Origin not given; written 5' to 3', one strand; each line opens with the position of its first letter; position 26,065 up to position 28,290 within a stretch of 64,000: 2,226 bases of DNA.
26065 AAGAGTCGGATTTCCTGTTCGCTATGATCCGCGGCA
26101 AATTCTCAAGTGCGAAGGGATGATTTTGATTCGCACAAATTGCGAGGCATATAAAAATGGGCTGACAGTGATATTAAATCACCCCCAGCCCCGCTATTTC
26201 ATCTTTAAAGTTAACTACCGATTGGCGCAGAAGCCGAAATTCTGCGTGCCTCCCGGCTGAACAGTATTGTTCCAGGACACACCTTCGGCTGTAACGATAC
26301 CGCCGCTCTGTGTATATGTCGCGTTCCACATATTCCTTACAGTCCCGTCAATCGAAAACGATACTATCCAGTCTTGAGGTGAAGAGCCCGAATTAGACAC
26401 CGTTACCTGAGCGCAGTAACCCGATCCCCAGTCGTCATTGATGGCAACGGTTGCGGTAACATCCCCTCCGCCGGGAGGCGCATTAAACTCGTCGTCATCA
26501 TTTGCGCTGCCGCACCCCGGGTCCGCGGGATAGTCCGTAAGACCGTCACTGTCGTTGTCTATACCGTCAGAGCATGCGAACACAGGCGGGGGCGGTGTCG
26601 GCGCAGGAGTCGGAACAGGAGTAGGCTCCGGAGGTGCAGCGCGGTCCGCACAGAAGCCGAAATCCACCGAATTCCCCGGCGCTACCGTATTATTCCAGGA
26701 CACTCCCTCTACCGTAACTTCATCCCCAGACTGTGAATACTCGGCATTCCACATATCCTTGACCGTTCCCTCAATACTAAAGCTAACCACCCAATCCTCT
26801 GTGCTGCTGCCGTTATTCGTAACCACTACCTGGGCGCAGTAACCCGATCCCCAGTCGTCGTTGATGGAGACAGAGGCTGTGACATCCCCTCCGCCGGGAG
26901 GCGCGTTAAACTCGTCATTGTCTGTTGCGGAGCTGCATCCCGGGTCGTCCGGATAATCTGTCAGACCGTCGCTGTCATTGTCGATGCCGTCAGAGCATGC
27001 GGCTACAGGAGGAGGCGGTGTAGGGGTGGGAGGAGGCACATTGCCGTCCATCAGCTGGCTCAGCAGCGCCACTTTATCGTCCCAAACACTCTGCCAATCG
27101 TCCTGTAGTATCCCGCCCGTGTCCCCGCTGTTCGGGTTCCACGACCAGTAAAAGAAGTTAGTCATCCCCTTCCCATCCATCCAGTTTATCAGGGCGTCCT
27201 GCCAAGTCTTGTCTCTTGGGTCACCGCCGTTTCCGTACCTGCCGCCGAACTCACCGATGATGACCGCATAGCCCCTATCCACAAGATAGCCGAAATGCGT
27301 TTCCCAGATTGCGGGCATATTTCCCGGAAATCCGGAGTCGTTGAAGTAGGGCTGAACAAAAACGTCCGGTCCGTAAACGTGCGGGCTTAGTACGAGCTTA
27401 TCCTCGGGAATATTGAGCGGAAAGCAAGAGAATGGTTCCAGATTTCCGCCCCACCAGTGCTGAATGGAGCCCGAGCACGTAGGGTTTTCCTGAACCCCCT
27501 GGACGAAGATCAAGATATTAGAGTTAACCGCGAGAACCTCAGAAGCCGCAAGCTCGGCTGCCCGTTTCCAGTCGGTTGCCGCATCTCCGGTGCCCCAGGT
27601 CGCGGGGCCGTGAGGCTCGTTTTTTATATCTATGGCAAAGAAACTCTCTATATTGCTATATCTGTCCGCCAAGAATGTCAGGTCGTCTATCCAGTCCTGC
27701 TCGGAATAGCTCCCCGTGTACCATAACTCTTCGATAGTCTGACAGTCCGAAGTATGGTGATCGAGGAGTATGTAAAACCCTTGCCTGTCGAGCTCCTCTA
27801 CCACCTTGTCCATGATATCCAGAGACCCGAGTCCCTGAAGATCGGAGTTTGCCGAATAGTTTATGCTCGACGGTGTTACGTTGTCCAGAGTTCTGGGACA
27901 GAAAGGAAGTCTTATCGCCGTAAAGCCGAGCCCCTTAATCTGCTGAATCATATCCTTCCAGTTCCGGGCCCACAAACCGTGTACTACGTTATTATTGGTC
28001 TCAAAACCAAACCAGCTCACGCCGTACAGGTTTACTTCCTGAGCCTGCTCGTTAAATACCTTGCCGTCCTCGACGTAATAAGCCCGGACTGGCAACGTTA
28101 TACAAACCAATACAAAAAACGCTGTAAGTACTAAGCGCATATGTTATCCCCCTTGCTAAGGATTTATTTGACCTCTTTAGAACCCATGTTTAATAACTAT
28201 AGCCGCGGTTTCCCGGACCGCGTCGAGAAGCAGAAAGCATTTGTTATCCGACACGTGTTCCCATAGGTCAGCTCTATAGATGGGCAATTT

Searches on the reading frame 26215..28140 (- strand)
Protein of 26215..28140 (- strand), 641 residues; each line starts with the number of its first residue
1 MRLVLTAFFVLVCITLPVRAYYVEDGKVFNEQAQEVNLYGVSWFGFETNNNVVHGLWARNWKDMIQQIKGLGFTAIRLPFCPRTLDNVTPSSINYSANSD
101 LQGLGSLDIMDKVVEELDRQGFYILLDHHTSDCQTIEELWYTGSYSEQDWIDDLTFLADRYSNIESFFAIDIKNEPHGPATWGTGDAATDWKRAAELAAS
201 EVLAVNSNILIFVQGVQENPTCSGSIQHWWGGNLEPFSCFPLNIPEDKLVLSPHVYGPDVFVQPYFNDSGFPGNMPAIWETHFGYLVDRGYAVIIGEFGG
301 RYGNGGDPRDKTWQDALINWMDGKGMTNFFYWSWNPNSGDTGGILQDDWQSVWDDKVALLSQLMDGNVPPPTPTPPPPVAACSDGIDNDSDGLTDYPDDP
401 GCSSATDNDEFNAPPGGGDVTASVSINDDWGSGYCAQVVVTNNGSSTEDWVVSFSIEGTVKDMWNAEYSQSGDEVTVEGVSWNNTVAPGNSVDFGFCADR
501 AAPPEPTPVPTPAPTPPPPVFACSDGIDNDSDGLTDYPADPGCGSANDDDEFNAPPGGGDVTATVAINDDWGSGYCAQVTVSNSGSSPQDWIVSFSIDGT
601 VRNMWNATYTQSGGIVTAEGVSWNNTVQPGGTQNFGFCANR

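Call 73: search_protein_families(library=pfam, proteins=[window:26215-28140:-], max_evalue=0.01)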
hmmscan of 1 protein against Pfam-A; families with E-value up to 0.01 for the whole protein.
window:26215-28140:- (641 aa): 3 families
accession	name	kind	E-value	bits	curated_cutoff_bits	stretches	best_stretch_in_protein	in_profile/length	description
PF00150.24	Cellulase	-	6.1e-48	164.1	23.5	1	40-338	7-272/272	Cellulase (glycosyl hydrolase family 5)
PF00553.25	CBM_2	-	1.5e-39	134.9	24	2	421-502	2-86/101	Cellulose binding domain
PF09478.16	CBM49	-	1.1e-07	32.5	23.4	1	434-497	19-78/80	Carbohydrate binding domain CBM49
